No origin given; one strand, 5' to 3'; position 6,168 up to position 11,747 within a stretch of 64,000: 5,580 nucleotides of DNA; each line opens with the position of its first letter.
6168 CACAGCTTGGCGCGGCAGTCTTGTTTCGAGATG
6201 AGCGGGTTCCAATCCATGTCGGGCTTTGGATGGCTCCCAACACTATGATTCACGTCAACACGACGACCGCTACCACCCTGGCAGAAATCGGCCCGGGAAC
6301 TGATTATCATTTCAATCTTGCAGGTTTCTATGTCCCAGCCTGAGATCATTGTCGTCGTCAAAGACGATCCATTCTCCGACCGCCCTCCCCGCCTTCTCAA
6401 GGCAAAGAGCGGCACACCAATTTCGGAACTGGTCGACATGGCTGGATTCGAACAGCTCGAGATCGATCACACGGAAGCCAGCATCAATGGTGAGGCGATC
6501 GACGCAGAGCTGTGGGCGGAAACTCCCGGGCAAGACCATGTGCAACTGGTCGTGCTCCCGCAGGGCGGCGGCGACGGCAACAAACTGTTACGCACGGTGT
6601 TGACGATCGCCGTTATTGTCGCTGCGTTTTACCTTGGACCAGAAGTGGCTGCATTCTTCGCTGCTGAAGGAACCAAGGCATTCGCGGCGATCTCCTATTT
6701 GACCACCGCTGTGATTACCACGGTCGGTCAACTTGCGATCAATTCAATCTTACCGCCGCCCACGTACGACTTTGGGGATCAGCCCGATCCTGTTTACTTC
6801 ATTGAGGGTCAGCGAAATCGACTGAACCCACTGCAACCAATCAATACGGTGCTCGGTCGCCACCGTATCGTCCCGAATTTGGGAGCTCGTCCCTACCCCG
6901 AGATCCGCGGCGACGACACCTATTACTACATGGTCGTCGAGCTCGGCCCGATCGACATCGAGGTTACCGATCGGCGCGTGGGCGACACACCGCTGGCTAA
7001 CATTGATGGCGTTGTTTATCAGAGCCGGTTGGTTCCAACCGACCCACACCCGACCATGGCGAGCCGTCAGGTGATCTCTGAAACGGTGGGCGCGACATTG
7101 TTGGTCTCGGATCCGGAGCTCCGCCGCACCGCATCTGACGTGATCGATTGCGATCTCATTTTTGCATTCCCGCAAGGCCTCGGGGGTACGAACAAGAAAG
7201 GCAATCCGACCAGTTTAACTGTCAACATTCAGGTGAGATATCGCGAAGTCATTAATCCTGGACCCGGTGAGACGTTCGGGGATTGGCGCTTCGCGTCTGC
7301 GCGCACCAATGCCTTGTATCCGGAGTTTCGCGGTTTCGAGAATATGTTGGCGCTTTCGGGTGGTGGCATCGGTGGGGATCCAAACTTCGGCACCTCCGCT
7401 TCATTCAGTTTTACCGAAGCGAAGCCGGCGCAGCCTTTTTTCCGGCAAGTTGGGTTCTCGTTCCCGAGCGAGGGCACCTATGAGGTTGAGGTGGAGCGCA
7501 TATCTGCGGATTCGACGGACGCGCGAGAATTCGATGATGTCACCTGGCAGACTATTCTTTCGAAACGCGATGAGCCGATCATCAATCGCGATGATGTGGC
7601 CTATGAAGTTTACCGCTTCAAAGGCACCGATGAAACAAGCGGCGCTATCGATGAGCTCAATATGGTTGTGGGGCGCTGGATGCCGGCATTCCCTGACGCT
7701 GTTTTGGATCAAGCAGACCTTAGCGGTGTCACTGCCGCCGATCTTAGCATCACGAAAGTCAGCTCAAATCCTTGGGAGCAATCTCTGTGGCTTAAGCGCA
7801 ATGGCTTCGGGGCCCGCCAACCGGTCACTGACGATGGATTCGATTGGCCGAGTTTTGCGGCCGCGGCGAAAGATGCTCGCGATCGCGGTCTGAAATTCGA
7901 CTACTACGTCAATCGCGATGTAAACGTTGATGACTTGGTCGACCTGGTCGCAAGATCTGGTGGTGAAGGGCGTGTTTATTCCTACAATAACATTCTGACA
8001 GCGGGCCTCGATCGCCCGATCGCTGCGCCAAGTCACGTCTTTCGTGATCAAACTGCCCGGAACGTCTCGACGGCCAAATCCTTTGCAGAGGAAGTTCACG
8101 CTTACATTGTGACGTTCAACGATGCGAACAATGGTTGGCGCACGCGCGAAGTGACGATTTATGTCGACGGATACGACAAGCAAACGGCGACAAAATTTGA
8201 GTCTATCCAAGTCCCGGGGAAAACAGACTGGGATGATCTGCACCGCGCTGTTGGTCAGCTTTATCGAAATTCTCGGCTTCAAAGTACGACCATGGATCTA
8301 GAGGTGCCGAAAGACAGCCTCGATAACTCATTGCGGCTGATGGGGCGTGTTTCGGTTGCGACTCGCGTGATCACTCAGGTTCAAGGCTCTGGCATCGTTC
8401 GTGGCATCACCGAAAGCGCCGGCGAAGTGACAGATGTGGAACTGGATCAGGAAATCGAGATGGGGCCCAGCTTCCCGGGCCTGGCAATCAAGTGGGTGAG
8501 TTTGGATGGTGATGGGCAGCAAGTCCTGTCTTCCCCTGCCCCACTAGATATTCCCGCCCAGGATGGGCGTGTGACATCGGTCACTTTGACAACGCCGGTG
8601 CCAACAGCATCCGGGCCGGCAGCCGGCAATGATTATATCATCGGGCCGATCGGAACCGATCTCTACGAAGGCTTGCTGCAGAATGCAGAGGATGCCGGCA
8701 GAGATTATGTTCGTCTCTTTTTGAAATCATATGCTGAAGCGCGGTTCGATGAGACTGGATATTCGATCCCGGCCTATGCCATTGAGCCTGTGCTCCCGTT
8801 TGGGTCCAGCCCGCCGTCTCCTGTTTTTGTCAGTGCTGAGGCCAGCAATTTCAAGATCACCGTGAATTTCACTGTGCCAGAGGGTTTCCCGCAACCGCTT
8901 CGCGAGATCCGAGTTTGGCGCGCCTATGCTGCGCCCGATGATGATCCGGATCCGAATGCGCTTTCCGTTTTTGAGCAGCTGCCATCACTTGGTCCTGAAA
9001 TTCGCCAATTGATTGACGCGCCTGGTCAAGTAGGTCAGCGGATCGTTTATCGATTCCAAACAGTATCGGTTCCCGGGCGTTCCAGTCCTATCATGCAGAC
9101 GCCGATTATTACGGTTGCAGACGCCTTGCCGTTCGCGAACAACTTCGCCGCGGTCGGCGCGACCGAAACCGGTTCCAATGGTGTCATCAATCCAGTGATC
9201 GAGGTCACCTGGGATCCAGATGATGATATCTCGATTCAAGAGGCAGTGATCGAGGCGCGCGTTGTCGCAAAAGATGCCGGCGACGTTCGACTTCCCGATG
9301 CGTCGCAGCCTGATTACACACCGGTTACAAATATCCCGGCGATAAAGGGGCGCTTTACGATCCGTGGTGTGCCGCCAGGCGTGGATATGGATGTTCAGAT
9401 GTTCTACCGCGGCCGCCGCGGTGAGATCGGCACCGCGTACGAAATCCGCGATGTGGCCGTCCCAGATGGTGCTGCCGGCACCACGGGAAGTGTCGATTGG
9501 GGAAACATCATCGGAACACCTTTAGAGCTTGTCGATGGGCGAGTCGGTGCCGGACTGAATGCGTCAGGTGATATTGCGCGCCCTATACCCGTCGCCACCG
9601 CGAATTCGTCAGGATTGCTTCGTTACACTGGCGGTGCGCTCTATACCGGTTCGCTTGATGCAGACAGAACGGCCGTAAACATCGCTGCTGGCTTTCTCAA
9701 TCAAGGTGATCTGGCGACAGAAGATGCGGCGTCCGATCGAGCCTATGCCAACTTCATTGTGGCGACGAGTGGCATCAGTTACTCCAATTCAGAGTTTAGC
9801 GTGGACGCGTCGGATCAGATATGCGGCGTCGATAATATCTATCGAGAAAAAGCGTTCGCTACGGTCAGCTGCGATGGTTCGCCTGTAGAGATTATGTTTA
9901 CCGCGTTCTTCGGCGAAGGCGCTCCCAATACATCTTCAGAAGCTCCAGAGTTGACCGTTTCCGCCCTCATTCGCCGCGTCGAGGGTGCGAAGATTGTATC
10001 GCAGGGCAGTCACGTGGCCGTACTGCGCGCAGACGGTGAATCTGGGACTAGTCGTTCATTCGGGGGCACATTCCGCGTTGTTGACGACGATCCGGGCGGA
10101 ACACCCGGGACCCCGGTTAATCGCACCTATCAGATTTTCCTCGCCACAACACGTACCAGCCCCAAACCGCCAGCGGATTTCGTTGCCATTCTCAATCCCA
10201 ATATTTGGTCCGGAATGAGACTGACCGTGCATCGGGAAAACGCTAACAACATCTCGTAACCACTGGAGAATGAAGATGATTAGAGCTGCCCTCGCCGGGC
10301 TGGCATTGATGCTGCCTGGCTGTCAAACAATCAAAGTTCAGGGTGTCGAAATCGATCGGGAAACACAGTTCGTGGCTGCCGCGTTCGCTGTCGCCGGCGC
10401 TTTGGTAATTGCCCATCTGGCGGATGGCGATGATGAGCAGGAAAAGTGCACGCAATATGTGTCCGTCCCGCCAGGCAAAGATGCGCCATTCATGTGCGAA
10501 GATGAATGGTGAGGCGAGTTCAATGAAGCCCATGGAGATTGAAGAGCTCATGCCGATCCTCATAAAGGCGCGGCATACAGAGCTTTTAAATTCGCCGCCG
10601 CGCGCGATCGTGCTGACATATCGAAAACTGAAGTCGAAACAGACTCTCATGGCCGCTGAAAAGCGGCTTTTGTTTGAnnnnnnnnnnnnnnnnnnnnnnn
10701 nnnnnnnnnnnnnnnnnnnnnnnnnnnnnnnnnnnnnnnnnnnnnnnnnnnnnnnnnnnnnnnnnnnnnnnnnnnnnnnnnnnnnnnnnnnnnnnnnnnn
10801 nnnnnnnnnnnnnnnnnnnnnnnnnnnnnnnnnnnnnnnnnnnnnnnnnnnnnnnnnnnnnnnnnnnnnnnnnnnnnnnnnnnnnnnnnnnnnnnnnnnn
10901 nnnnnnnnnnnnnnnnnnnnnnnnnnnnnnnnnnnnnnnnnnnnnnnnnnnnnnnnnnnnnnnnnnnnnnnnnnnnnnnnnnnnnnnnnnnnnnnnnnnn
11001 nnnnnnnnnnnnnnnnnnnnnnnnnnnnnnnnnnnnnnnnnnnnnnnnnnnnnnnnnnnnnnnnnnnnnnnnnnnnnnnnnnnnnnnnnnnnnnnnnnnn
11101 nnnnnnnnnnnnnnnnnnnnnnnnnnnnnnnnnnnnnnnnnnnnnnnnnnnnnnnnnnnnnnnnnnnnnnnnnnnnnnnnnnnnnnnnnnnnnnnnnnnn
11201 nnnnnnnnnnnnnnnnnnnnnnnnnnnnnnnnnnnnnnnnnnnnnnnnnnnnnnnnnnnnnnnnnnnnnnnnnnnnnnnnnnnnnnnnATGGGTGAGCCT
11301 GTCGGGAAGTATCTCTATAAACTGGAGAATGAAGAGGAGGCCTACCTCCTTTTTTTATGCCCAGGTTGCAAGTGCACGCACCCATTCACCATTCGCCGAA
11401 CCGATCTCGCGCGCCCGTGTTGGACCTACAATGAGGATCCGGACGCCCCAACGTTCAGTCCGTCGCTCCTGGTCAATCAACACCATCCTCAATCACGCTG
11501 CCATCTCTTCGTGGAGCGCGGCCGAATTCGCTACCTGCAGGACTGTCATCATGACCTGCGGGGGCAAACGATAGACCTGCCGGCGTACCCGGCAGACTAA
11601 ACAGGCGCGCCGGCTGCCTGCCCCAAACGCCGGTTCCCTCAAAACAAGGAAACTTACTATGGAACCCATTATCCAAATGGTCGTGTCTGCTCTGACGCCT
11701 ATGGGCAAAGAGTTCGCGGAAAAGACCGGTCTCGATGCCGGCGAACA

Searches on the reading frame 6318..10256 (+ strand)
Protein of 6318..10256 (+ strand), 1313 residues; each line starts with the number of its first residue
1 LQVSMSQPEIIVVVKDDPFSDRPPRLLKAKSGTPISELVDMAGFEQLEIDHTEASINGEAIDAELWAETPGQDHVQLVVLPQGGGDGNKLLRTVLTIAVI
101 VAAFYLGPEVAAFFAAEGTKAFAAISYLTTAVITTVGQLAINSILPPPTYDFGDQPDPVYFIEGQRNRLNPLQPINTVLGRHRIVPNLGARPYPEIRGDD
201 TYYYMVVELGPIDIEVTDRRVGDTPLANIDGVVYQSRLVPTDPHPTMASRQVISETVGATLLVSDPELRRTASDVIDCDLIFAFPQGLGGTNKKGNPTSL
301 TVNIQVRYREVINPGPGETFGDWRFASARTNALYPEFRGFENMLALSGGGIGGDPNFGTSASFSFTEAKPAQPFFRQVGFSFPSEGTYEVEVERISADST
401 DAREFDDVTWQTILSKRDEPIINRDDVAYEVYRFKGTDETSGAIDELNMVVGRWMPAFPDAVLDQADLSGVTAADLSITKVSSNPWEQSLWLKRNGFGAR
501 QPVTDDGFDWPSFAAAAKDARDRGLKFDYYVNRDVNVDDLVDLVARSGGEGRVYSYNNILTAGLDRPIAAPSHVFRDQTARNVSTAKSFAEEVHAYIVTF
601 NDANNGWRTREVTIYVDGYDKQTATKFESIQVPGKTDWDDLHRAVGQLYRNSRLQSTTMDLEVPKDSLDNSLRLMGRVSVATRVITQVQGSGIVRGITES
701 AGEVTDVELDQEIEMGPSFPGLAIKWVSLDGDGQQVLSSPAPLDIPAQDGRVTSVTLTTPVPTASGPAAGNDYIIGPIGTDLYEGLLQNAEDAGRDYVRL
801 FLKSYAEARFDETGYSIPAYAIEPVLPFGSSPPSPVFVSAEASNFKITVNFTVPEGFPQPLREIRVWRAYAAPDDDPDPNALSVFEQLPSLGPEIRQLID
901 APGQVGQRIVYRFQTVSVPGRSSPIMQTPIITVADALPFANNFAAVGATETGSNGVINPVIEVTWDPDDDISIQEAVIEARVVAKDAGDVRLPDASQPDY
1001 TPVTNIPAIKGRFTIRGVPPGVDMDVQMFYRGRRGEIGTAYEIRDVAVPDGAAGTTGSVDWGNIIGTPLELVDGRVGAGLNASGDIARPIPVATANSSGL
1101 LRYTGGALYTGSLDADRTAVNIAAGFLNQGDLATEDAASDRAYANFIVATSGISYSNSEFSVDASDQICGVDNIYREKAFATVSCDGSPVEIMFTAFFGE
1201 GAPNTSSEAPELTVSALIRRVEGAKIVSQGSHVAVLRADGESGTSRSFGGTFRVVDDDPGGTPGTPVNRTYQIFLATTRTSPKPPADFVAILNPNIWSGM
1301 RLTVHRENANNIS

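Call 26: search_protein_families(library=phrogs, proteins=[window:6318-10256:+], max_evalue=0.001)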
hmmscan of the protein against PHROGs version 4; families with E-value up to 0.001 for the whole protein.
window:6318-10256:+ (1313 aa): 2 families
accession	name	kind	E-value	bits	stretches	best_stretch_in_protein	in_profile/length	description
phrog_31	-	tail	9.1e-47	160.6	1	46-737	132-790/1565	central tail fiber J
phrog_469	-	tail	1.9e-19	70.3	2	102-235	91-195/903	tail protein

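Call 27: search_protein_families(library=pfam, proteins=[window:6318-10256:+], max_evalue=0.001)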
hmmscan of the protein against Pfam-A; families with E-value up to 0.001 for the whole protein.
window:6318-10256:+ (1313 aa): 1 family
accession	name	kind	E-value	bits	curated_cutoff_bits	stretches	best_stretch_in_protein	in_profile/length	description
PF24801.1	FNIII-A_GpJ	-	9.3e-11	42.4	27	1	367-415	74-122/126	Tip attachment protein J,FNIII-A domain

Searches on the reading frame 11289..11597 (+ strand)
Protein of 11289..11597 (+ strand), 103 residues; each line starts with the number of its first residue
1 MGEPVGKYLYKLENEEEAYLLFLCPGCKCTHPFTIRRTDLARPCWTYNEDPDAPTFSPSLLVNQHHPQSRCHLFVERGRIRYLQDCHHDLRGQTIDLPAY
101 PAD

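Call 26: search_protein_families(library=phrogs, proteins=[window:11289-11597:+], max_evalue=0.001)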
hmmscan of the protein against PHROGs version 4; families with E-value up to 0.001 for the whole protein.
window:11289-11597:+ (103 aa): 3 families
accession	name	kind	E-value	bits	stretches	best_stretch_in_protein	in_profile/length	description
phrog_3362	-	unknown function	8.6e-33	113.6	1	10-101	6-102/106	-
phrog_31675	-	unknown function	4.4e-10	40.7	1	20-64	16-59/79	-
phrog_15183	-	unknown function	0.00083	20.9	0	17-79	36-98/102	-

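Call 27: search_protein_families(library=pfam, proteins=[window:11289-11597:+], max_evalue=0.001)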
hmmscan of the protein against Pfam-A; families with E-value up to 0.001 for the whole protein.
window:11289-11597:+ (103 aa): 1 family
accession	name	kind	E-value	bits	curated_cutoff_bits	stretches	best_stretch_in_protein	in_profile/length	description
PF20137.4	DUF6527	-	3.1e-13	49.8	23.6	1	19-82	2-62/63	Family of unknown function (DUF6527)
